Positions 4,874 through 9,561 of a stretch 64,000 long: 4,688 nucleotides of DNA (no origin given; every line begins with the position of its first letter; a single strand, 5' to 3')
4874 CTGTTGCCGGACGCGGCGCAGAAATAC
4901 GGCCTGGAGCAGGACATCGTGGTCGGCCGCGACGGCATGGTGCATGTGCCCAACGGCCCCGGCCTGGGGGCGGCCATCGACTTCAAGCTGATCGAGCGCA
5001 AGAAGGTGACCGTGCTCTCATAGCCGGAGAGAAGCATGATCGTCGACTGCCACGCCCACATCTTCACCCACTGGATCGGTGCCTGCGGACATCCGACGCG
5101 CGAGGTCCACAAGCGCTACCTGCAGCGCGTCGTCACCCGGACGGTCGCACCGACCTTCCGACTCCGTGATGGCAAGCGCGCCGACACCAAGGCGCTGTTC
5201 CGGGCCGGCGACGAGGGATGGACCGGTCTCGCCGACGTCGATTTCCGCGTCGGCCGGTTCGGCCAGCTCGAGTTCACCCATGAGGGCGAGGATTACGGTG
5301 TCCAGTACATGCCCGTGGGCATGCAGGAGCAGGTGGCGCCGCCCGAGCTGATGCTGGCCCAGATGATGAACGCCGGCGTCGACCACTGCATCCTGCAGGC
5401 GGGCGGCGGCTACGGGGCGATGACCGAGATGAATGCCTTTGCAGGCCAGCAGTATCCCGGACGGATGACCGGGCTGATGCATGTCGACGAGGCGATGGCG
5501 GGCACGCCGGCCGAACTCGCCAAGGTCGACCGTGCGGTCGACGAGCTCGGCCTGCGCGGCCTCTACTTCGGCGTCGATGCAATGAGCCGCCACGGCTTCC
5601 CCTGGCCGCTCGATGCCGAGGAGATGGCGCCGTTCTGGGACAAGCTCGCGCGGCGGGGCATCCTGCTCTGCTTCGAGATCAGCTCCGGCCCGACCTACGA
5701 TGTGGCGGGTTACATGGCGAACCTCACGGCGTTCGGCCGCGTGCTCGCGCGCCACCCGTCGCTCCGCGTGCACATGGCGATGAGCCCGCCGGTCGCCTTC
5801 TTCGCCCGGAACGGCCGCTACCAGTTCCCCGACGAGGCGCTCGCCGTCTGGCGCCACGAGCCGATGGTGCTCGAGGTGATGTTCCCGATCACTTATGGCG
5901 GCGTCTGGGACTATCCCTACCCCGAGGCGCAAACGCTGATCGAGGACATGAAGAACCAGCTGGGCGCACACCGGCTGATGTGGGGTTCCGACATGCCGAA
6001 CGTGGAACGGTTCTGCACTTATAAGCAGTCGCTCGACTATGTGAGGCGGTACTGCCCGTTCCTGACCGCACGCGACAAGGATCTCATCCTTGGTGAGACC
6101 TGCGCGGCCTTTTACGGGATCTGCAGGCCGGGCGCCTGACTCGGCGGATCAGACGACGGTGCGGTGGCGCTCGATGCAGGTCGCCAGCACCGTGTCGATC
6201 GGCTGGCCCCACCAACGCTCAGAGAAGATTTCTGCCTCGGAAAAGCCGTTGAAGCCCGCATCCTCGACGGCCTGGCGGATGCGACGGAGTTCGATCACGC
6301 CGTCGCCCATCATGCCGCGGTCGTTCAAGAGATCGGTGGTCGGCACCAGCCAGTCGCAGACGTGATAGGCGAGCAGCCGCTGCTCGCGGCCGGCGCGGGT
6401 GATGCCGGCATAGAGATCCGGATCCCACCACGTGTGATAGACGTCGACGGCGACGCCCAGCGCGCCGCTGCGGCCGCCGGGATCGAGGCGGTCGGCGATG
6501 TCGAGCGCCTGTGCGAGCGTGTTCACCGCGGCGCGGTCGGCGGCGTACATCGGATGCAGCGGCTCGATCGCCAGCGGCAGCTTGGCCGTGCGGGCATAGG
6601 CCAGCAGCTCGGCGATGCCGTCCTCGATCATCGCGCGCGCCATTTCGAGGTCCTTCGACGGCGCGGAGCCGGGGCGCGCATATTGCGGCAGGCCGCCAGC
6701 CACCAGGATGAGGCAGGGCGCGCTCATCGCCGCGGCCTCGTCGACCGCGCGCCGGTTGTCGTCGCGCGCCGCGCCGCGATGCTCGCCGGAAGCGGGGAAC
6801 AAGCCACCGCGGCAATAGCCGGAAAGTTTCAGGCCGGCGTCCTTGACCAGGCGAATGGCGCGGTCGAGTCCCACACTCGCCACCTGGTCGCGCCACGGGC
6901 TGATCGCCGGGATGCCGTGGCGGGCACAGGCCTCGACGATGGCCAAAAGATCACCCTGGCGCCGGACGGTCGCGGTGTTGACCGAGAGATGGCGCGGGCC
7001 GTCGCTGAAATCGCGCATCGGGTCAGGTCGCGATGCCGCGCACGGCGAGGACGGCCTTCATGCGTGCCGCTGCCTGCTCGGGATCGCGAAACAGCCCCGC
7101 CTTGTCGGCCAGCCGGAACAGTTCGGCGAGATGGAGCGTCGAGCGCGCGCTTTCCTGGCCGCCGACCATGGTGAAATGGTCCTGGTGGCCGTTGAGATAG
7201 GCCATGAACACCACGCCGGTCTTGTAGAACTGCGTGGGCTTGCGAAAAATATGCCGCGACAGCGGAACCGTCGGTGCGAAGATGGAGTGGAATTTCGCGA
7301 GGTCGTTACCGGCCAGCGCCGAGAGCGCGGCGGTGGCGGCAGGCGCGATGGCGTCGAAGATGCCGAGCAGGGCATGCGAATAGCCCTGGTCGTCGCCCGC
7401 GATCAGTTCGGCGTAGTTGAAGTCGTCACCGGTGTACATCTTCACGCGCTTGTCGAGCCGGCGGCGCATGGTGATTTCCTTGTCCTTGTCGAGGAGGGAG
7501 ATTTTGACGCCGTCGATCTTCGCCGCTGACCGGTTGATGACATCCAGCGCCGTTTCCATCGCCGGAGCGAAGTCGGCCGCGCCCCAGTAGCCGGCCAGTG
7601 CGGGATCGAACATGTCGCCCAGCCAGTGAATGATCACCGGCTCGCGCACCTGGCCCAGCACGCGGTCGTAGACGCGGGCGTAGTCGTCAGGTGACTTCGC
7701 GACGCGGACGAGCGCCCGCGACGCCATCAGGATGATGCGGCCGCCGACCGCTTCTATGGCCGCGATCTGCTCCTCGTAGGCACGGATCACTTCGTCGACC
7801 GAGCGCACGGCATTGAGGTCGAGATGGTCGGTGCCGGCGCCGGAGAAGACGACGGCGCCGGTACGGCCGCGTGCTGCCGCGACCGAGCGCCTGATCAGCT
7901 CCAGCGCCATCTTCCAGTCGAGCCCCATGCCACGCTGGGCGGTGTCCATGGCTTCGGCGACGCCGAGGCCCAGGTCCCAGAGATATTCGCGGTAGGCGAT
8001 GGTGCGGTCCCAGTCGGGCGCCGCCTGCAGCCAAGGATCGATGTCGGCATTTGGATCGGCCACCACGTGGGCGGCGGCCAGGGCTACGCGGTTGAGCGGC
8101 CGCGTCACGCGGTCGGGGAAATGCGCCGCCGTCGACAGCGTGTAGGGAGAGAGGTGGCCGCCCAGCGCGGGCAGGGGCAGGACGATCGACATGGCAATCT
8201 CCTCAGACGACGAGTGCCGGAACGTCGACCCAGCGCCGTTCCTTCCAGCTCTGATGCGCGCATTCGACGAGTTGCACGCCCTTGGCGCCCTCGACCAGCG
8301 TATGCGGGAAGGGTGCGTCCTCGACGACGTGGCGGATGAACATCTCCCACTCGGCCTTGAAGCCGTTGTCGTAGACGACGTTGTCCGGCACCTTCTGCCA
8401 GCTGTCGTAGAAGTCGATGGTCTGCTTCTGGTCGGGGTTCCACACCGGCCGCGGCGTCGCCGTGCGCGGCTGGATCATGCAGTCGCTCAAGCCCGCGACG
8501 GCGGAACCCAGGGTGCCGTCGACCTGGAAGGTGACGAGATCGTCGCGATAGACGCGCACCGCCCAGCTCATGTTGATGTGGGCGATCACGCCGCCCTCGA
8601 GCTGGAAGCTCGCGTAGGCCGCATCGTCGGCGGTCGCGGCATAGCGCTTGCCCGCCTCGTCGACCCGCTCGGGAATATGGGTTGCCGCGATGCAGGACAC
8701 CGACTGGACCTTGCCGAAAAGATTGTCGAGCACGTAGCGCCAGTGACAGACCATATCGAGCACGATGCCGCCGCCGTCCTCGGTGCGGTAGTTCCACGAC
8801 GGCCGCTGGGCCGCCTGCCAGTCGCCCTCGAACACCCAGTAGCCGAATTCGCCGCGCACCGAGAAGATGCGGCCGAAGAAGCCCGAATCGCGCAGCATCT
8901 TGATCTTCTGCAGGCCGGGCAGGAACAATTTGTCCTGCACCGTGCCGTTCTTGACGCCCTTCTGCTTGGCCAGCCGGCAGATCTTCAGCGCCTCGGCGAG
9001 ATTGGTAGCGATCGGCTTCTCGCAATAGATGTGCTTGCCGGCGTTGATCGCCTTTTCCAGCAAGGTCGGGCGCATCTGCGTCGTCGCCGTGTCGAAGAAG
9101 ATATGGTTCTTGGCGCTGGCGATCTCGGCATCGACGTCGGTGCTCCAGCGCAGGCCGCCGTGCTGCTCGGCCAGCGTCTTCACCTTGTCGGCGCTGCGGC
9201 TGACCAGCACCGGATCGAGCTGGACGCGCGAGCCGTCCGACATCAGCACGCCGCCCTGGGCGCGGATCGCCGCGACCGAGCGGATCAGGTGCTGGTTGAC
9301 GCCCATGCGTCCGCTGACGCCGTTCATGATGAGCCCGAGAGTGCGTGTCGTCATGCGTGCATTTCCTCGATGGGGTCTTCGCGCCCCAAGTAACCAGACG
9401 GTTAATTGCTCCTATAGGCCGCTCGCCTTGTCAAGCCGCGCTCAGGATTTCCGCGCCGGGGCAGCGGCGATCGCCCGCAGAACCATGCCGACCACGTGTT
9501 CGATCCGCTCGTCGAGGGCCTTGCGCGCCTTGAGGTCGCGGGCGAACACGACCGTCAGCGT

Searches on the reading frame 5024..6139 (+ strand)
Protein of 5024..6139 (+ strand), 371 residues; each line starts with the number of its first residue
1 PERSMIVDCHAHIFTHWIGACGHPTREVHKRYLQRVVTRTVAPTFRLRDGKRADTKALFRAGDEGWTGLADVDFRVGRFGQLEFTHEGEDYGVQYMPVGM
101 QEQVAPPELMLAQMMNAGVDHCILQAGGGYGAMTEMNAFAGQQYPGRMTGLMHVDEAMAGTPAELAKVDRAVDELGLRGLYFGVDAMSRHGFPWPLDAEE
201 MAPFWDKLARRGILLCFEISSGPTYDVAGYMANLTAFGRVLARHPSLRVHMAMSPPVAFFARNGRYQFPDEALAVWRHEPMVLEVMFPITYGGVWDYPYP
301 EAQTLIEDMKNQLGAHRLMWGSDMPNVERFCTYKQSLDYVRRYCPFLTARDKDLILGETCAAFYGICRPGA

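Call 30: search_protein_families(library=pfam, proteins=[window:5024-6139:+], max_evalue=0.0001)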
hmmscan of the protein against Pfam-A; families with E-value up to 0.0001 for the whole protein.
window:5024-6139:+ (371 aa): 1 family
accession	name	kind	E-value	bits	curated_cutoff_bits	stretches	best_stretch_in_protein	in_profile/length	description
PF04909.20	Amidohydro_2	-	1e-19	71.8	26.4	1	7-366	1-289/289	Amidohydrolase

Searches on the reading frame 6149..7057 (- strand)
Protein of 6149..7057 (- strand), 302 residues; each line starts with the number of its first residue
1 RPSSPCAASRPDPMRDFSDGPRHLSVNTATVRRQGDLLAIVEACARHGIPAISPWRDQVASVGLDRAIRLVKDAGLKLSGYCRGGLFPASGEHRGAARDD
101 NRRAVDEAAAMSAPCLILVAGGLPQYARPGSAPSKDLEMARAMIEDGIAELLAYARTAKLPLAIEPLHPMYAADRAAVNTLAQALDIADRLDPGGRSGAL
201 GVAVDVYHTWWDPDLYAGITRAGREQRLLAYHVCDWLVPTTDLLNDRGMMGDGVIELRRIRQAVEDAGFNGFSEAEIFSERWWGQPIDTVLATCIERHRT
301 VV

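Call 30: search_protein_families(library=pfam, proteins=[window:6149-7057:-], max_evalue=0.0001)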
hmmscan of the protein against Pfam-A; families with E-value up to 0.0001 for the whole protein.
window:6149-7057:- (302 aa): 1 family
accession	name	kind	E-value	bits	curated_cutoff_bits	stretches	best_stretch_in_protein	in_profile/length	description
PF01261.30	AP_endonuc_2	-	3.1e-29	102.8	31.1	1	42-285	2-234/249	Xylose isomerase-like TIM barrel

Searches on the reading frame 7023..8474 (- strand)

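Call 30: search_protein_families(library=pfam, proteins=[window:7023-8474:-], max_evalue=0.0001)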
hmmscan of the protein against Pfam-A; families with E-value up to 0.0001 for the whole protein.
window:7023-8474:- (483 aa): 1 family
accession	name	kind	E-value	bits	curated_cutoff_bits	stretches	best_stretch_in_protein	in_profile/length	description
PF06187.17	DUF993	-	2.7e-183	609.6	24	1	101-481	3-382/382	Protein of unknown function (DUF993)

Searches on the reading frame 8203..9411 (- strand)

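Call 30: search_protein_families(library=pfam, proteins=[window:8203-9411:-], max_evalue=0.0001)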
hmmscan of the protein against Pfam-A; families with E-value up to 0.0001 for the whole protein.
window:8203-9411:- (402 aa): 3 families
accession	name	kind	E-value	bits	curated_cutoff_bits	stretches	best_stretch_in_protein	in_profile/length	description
PF22725.1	GFO_IDH_MocA_C3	-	6.3e-24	84.8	27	1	168-304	2-123/124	GFO/IDH/MocA C-terminal domain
PF02894.22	GFO_IDH_MocA_C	-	5.2e-15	56.3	22.9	1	176-397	6-218/218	Oxidoreductase family, C-terminal alpha/beta domain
PF01408.29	GFO_IDH_MocA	-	1.5e-08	35.8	24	1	108-154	69-115/120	Oxidoreductase family, NAD-binding Rossmann fold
